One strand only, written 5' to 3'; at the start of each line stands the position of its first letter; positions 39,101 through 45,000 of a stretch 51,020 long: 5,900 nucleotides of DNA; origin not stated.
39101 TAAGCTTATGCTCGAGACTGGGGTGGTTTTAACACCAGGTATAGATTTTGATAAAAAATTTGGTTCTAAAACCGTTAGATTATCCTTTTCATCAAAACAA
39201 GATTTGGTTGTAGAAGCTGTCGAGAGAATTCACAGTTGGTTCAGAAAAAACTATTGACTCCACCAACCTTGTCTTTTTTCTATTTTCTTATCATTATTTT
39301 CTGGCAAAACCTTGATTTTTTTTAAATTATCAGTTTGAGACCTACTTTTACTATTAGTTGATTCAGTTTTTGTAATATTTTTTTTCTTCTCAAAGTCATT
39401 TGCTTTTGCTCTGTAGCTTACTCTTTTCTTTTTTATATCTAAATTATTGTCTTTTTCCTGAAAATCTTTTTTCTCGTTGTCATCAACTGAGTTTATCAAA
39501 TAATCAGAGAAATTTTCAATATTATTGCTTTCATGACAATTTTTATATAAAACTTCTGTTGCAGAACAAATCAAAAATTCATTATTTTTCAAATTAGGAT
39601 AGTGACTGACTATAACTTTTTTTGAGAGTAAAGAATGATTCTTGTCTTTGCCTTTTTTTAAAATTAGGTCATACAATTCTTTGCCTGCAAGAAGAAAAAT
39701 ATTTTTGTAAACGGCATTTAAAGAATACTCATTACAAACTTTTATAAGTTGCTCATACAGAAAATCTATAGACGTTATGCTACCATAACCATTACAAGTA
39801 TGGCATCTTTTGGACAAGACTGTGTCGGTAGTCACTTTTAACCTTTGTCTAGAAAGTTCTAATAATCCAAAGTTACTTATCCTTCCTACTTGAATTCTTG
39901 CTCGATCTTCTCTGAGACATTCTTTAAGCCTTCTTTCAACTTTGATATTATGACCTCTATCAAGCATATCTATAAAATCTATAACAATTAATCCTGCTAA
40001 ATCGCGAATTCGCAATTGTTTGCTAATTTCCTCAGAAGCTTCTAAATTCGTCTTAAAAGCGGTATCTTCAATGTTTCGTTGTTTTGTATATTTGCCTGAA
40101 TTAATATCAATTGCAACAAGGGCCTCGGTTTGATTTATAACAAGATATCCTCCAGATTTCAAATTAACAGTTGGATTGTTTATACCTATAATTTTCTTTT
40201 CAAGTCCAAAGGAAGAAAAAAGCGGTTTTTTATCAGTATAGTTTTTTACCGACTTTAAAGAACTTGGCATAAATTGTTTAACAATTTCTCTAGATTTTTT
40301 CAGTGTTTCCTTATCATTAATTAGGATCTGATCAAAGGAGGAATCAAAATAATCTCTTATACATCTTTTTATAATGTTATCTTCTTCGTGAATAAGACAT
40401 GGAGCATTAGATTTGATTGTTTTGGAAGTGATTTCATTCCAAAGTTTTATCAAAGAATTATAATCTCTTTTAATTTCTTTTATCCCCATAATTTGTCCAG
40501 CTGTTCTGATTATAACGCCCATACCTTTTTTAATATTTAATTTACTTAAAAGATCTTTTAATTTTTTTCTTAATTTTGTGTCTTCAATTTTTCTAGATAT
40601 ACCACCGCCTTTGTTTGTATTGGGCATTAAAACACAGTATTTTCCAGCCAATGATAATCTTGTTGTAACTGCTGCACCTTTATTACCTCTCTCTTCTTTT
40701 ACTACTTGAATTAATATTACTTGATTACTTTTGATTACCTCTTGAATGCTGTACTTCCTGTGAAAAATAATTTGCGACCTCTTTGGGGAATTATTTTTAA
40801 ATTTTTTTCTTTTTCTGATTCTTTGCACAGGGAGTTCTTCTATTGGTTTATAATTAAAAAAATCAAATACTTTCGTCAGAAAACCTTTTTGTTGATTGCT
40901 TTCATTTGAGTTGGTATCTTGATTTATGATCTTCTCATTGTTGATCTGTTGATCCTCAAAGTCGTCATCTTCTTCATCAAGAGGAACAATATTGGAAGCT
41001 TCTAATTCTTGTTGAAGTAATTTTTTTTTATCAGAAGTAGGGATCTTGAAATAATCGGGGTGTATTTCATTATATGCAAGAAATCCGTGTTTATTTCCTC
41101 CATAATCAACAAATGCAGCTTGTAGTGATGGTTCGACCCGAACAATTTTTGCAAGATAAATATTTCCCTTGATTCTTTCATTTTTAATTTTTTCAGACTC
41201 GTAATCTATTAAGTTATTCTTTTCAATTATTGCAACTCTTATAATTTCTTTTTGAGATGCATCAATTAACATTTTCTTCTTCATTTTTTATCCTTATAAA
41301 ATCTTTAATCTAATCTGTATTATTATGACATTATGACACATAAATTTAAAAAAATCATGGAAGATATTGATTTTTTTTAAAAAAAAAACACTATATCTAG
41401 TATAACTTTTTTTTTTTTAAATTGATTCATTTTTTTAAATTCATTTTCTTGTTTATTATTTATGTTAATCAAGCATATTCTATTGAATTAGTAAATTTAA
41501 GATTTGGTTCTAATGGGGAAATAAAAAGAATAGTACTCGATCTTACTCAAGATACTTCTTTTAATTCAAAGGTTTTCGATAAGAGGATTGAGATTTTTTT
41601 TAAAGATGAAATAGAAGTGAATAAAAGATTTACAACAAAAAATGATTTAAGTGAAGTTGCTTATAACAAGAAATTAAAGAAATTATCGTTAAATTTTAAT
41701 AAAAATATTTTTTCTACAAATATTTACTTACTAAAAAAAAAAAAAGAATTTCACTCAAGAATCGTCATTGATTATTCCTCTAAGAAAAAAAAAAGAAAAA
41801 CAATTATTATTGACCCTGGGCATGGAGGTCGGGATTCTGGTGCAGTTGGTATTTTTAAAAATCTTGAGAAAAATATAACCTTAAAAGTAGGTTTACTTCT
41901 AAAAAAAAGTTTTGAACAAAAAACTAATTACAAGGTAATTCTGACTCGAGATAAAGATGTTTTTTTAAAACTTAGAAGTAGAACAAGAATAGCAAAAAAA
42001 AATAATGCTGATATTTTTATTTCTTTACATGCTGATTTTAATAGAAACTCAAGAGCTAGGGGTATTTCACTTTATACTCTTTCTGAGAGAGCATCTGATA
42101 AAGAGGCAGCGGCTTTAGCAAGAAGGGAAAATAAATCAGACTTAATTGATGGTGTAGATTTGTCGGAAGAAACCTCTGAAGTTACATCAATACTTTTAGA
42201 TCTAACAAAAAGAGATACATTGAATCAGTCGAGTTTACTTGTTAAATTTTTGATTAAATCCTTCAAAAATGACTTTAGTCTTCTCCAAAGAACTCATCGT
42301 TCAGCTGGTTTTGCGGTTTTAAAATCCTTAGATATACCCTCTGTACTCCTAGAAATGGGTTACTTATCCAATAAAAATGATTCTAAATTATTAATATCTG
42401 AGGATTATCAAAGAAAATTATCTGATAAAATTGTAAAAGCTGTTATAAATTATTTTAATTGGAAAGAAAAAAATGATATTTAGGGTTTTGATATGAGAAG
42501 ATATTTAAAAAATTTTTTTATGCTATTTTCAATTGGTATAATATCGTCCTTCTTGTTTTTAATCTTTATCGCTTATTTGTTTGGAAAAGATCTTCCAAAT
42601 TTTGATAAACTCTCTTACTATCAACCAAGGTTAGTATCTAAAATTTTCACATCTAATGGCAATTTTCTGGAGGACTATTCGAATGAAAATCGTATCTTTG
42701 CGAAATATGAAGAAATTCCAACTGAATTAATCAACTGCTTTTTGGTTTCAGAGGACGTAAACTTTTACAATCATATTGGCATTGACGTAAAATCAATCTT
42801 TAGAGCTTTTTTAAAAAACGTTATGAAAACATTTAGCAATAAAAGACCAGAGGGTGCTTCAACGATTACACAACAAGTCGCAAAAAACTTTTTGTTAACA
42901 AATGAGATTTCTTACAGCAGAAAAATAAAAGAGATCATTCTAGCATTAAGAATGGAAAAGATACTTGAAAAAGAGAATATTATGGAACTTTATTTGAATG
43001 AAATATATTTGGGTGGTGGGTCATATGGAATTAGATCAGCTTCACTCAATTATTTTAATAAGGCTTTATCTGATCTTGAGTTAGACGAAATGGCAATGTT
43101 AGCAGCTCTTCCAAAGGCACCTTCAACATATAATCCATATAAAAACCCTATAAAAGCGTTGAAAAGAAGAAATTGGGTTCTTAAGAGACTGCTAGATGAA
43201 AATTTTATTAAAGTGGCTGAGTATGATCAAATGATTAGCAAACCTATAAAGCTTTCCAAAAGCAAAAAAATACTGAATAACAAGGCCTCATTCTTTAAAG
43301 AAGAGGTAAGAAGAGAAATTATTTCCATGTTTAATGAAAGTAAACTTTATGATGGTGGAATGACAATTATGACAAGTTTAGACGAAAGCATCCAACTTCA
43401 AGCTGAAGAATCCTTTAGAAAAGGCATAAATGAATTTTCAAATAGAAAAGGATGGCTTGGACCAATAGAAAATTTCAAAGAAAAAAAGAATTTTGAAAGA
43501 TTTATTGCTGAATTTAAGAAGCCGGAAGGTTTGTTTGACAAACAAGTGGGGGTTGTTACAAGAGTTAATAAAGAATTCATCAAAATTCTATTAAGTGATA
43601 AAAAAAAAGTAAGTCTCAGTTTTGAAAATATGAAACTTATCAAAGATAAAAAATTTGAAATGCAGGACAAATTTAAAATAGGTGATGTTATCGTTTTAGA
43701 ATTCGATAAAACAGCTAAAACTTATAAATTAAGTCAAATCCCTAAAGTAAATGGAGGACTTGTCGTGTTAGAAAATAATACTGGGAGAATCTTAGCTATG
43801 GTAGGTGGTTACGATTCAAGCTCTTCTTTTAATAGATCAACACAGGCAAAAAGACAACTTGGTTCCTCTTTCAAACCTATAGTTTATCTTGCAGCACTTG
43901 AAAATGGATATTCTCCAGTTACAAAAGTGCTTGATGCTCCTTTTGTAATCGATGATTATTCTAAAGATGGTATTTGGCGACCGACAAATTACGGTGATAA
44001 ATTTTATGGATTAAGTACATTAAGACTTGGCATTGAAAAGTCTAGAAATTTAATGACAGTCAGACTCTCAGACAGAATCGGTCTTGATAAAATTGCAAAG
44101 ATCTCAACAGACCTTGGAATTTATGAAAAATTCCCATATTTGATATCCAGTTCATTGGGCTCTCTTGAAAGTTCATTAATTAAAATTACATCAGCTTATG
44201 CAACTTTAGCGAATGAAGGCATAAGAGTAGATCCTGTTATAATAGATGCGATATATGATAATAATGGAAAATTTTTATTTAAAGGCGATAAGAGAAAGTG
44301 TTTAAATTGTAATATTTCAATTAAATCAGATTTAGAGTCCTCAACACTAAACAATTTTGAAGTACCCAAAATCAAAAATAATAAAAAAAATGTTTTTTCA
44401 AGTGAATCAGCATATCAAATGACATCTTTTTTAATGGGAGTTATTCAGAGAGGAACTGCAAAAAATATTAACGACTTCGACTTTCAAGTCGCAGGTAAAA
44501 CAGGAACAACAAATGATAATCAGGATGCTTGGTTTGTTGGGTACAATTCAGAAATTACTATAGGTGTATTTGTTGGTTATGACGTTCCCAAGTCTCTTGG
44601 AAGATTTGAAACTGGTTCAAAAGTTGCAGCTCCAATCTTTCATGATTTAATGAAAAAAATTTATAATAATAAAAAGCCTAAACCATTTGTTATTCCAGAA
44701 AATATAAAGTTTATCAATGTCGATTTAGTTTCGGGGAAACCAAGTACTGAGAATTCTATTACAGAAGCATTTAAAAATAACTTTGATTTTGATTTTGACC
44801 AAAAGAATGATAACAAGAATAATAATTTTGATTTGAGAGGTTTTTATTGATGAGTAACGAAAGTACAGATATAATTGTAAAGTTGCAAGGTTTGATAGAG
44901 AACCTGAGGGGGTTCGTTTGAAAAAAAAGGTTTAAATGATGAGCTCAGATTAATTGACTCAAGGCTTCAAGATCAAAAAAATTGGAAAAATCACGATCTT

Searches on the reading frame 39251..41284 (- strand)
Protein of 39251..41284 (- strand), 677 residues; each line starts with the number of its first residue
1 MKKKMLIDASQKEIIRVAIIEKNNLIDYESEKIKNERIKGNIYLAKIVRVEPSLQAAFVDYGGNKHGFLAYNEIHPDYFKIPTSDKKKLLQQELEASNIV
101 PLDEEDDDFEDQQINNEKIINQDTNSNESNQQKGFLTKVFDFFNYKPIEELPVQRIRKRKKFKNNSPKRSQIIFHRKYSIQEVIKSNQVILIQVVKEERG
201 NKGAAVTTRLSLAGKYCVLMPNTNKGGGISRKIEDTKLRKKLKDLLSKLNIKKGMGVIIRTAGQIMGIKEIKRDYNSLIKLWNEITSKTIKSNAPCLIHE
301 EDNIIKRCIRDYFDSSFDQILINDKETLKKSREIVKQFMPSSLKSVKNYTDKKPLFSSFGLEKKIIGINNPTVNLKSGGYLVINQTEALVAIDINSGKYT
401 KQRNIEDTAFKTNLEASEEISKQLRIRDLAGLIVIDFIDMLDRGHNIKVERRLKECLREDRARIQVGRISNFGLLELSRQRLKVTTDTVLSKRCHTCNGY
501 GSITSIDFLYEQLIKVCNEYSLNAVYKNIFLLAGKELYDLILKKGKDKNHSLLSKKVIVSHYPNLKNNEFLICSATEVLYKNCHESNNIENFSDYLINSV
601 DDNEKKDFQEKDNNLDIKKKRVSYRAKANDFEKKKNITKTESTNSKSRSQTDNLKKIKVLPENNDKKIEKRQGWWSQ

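Call 31: search_protein_families(library=pfam, proteins=[window:39251-41284:-], max_evalue=0.00001)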
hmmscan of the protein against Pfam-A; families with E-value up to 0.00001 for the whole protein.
window:39251-41284:- (677 aa): 1 family
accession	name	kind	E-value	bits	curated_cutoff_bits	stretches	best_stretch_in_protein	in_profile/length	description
PF10150.14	RNase_E_G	-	6.3e-98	327.9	25.5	1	211-481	1-269/270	Ribonuclease E/G family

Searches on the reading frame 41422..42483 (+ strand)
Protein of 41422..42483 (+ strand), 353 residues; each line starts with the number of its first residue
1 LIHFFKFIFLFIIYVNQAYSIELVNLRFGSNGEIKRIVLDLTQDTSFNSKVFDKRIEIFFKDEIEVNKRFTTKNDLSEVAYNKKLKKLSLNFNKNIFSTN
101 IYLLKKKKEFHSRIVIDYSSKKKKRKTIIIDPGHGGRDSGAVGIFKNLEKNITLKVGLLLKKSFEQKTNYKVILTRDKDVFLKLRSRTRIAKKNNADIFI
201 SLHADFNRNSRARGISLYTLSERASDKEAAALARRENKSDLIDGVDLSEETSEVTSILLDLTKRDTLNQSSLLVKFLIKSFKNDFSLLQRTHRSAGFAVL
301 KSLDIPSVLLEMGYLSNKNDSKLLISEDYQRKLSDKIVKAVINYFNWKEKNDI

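Call 60: search_protein_families(library=pfam, proteins=[window:41422-42483:+], max_evalue=0.00001)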
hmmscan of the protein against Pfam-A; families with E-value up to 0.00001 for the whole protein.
window:41422-42483:+ (353 aa): 1 family
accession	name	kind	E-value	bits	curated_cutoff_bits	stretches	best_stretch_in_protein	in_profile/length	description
PF01520.23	Amidase_3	-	2.8e-47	161.4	27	1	128-342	1-173/174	N-acetylmuramoyl-L-alanine amidase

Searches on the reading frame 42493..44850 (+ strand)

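Call 31: search_protein_families(library=pfam, proteins=[window:42493-44850:+], max_evalue=0.00001)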
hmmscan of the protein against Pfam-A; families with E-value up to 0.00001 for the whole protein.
window:42493-44850:+ (785 aa): 3 families
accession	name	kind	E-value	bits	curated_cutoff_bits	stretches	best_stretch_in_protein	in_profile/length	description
PF00912.28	Transgly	-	3e-62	209.7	27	1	56-233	2-177/178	Transglycosylase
PF00905.27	Transpeptidase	-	6.6e-32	111.3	22.1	1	421-721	1-299/299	Penicillin binding protein transpeptidase domain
PF17092.11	PCB_OB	-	5.4e-10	40.5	27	1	321-419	1-111/111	Penicillin-binding protein OB-like domain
